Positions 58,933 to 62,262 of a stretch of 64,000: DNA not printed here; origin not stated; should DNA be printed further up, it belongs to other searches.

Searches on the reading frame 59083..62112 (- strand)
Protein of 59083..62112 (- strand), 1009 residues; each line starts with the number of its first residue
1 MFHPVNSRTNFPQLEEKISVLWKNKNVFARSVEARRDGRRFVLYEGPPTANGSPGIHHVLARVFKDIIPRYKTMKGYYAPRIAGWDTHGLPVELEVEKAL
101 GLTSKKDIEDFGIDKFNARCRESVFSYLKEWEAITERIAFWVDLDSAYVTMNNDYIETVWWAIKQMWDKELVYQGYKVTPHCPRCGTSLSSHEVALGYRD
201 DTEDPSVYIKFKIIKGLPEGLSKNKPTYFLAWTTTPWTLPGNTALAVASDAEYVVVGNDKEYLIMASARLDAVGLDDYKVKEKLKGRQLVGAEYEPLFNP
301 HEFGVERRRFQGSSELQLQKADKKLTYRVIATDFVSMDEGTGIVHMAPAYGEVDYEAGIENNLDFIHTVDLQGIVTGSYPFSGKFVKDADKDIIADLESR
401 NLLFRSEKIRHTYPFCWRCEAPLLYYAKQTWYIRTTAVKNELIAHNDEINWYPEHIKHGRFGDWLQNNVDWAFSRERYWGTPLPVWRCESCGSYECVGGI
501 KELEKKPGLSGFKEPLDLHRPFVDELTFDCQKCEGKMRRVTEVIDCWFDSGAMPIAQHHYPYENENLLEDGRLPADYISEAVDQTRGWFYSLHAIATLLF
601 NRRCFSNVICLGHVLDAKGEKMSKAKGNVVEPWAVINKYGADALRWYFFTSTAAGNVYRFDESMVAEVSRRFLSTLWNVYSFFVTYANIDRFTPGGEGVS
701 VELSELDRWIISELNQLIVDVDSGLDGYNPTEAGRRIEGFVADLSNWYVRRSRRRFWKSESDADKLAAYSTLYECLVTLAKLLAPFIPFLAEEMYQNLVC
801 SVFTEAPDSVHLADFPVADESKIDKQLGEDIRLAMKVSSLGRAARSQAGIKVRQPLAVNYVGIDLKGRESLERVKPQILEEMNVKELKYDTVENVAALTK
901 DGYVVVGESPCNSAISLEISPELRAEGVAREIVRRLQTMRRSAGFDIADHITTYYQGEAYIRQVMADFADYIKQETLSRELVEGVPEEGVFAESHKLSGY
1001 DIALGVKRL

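Call 78: search_protein_families(library=pfam, proteins=[window:59083-62112:-], max_evalue=0.000001)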
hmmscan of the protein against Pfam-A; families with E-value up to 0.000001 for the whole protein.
window:59083-62112:- (1009 aa): 4 families
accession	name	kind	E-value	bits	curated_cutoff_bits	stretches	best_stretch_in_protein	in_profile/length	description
PF00133.28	tRNA-synt_1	-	1.8e-116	389.8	22.7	1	21-655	5-409/414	tRNA synthetases class I (I, L, M and V)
PF08264.19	Anticodon_1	-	4.8e-34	117.8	25.1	1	707-858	1-146/148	Anticodon-binding domain of tRNA ligase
PF19302.4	DUF5915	-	3.5e-22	79.4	27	1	895-984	84-173/195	Domain of unknown function (DUF5915)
PF09334.17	tRNA-synt_1g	-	5.4e-14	52.2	20.1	0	606-664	313-370/391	tRNA synthetases class I (M)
